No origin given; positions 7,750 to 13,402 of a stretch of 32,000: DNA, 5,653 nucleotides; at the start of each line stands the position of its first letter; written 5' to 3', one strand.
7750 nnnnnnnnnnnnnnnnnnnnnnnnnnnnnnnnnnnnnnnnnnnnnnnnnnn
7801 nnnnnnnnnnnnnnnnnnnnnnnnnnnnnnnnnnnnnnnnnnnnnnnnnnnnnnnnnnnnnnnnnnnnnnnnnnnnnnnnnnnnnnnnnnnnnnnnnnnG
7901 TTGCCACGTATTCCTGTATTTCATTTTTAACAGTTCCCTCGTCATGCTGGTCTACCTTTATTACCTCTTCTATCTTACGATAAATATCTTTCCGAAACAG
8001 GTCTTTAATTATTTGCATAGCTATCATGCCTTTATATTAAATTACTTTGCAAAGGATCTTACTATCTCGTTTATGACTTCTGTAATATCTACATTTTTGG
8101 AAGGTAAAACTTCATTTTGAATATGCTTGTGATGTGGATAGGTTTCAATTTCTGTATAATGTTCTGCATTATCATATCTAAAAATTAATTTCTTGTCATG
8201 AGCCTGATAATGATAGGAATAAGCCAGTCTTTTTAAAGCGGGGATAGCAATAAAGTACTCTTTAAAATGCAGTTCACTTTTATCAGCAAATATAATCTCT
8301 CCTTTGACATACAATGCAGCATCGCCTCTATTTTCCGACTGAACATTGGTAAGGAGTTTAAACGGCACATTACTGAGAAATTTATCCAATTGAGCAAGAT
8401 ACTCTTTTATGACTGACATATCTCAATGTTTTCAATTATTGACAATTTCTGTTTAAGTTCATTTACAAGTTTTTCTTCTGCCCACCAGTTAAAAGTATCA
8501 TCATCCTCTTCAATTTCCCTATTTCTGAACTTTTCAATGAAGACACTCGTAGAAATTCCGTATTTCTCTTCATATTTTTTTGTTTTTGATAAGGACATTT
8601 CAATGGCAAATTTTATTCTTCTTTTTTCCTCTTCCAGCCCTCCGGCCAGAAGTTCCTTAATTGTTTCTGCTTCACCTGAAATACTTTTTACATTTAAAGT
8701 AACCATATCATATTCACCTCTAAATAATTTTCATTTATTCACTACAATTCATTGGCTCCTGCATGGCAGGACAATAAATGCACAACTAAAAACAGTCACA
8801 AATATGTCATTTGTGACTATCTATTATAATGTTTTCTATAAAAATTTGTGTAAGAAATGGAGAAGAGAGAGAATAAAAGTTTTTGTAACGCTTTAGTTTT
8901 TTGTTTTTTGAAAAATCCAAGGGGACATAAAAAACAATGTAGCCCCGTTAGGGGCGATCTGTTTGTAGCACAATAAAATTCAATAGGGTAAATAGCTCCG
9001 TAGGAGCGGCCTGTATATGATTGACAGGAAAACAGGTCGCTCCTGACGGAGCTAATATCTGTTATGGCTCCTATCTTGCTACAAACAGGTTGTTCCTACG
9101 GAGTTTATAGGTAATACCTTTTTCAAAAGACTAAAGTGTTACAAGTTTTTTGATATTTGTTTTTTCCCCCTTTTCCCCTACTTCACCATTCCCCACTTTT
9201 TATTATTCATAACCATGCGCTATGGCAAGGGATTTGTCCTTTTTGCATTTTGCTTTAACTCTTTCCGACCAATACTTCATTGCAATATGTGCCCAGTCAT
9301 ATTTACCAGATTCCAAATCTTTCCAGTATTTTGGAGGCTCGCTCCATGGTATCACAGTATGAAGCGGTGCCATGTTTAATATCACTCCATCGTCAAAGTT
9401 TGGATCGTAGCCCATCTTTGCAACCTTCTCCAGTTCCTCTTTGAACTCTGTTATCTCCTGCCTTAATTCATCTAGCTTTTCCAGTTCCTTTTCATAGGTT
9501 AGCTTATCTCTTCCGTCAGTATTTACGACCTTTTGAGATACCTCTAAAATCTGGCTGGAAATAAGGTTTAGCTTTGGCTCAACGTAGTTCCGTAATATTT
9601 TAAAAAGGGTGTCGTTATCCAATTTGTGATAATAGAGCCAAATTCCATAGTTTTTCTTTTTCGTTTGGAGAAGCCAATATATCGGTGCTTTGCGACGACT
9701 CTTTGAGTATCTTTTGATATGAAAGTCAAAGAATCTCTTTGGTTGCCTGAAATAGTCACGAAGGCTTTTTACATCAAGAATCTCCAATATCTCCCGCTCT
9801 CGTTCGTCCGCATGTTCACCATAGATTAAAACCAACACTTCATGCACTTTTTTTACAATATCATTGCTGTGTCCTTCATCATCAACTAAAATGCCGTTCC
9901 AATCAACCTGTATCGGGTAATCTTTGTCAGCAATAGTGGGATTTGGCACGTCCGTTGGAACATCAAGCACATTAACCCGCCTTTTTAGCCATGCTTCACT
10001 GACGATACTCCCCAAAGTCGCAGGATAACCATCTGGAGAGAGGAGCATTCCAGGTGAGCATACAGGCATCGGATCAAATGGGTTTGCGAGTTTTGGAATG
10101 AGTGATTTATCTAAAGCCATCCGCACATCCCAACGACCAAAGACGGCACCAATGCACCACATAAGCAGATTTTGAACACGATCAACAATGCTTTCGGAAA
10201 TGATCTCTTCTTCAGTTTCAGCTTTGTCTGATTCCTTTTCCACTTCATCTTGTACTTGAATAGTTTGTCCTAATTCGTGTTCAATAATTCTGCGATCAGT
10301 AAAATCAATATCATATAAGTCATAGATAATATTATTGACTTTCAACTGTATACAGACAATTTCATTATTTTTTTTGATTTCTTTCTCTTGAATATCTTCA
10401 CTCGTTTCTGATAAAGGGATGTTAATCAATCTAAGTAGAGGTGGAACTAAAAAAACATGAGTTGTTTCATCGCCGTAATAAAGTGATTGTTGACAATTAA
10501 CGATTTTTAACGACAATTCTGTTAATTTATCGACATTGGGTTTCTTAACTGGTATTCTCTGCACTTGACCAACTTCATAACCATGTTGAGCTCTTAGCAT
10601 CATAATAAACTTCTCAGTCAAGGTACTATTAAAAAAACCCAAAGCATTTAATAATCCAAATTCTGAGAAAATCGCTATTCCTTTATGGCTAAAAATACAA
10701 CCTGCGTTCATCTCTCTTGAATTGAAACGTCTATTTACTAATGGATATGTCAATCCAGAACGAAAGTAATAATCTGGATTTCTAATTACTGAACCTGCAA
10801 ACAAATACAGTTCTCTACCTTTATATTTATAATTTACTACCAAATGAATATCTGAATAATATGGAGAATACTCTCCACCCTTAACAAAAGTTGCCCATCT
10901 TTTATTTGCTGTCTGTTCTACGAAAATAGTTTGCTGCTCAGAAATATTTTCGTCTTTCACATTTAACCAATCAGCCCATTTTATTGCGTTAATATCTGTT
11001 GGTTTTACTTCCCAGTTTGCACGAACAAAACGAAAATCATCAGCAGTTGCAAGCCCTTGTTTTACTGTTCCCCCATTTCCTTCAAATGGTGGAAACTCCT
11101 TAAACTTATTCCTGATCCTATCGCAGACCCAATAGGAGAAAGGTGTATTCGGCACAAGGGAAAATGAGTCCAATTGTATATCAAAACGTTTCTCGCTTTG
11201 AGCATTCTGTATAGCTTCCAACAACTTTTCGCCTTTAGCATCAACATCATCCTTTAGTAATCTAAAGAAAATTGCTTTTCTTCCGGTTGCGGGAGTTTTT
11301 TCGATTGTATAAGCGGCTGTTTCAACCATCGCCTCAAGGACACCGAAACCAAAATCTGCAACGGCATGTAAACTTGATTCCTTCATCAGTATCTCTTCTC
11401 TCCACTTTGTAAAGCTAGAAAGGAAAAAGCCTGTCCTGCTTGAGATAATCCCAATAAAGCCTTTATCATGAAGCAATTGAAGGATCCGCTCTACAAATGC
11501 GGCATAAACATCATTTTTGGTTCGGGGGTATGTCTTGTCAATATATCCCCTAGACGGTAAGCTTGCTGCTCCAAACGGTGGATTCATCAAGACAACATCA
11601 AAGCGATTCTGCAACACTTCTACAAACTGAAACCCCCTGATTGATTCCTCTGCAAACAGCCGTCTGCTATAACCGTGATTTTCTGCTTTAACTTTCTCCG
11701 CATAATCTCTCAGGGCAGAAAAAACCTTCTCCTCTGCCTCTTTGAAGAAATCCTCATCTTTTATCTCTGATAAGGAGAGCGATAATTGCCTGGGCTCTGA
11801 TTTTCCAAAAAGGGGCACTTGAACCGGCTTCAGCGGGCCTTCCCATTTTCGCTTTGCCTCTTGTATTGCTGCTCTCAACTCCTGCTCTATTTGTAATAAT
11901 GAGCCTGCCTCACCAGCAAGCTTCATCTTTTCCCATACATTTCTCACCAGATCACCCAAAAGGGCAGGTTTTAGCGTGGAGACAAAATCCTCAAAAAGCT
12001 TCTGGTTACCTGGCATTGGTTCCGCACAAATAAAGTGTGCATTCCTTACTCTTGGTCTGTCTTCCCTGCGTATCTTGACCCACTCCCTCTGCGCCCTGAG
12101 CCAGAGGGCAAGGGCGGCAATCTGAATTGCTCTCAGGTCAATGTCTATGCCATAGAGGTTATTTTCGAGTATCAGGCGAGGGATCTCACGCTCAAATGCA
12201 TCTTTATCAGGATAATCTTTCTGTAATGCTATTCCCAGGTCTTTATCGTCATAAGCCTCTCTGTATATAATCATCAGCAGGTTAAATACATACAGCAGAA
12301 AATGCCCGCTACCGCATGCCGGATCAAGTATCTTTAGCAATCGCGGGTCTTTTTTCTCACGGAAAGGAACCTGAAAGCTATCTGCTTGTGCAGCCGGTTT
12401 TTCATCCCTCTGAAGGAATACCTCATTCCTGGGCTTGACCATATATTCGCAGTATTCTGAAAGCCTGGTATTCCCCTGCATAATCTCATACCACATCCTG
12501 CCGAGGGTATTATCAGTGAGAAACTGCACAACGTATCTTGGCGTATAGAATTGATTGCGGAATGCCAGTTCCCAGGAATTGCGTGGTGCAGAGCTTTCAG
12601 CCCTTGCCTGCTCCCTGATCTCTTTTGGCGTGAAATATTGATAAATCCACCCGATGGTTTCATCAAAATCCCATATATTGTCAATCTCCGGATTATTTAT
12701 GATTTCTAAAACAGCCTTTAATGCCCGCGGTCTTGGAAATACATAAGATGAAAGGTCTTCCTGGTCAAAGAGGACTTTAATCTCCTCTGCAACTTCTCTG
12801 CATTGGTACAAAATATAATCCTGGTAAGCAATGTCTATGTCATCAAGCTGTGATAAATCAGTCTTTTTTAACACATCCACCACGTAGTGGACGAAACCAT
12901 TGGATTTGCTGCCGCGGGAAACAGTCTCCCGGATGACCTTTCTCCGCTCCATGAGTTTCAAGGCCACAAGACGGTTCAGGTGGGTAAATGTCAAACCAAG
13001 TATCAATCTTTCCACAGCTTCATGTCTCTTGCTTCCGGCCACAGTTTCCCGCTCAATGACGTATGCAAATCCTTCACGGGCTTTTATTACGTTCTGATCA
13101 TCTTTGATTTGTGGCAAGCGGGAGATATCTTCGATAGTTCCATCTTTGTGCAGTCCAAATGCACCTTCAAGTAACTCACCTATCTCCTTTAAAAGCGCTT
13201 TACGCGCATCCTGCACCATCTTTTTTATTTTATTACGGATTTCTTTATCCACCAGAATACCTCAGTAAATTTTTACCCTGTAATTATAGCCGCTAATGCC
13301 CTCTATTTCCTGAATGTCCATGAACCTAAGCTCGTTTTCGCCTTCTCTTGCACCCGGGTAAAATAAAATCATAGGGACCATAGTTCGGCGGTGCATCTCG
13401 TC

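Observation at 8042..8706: AT-rich two-gene toxin-antitoxin-like cassette embedded between pglX and brxC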

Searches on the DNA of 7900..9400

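Call 36: search_rna_families(source=window, start=7900, end=9400, threshold=evalue, max_evalue=1)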
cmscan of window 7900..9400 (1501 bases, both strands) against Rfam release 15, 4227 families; matches with E-value up to 1: 1.
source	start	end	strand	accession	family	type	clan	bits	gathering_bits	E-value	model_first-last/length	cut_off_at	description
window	8991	9056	+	RF00695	MIR398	Gene; miRNA;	-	18.7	55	0.41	1-109/109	no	MIR398 microRNA precursor family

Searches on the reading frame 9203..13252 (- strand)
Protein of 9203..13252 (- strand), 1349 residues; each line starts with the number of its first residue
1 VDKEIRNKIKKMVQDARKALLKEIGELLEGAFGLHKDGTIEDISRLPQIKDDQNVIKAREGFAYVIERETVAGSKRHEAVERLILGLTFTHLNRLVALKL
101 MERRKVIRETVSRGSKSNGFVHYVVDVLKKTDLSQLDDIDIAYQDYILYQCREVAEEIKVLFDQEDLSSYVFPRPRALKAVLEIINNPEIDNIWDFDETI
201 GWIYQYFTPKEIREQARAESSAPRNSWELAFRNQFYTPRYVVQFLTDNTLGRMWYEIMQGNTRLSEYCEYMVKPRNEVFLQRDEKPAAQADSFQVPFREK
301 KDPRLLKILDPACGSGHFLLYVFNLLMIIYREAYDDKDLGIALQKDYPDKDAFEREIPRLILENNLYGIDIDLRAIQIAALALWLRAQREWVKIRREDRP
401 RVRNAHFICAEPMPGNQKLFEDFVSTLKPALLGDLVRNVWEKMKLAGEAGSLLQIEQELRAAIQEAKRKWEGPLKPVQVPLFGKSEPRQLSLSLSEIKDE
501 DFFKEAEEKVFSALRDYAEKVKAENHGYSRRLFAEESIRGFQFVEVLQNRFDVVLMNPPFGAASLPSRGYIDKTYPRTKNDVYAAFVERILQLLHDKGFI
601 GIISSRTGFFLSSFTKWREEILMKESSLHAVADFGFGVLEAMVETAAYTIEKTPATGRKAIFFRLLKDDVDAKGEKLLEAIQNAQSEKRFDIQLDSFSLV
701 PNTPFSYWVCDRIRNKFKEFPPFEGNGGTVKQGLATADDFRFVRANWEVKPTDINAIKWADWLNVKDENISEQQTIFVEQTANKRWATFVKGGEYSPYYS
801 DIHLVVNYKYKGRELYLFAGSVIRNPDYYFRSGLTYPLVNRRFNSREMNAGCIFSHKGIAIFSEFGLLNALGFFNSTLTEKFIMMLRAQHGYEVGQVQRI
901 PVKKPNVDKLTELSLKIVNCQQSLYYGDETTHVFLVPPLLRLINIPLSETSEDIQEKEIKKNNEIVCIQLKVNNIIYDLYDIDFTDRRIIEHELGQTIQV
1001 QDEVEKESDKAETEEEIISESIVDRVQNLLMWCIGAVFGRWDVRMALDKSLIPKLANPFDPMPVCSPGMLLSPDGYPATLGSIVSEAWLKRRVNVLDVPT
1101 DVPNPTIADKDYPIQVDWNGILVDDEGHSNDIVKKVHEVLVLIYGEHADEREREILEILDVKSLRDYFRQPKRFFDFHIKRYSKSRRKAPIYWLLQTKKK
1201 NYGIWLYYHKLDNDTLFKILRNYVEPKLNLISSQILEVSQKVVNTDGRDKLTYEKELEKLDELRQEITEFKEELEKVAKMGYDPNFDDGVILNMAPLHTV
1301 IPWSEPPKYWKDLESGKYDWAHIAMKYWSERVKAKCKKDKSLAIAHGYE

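Call 9: search_protein_families(library=padloc, proteins=[window:9203-13252:-], max_evalue=0.01)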
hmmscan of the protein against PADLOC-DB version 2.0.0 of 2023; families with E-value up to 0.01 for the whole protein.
window:9203-13252:- (1349 aa): 51 families (the best 25 are shown)
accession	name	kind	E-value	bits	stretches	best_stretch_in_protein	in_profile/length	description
PDLC02527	PglX|PglXI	-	0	1248.1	1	1-1348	3-1287/1332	PglX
PDLC02526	PglX|PglXI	-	4.7e-174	578.4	1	1-651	1-637/640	PglX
PDLC02521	PglX|PglXI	-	2.3e-147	490.9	2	508-1300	438-1166/1174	PglX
PDLC02532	PglX|PglXI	-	1.4e-132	441.3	3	1118-1349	403-622/682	PglX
PDLC03600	REase_MTase_IIG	-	9.2e-125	416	2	6-1042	3-970/1205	Type IIG restriction enzyme-methyltransferase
PDLC02523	PglX|PglXI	-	4.5e-116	387.2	3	304-903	330-905/1428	PglX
PDLC02518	PglX|PglXI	-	2.5e-101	338.3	3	1-753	13-729/1412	PglX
PDLC02524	PglX|PglXI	-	2.1e-70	236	2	542-923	289-663/722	PglX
PDLC02641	DrmMI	-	8.9e-69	230.5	3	80-390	72-371/1161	DrmMI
PDLC02519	PglX|PglXI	-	8e-65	217.2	2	65-1026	52-962/1241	PglX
PDLC02525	PglX|PglXI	-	1e-63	214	2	7-464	4-421/607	PglX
PDLC02516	PglX|PglXI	-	1e-57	194.1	2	684-1043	21-368/593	PglX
PDLC02522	PglX|PglXI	-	1.7e-45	153.2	3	512-943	563-980/1218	PglX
PDLC02517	PglX|PglXI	-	3.7e-43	146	2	545-910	9-362/707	PglX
PDLC02528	PglX|PglXI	-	5.2e-38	128.5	3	192-389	172-359/1125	PglX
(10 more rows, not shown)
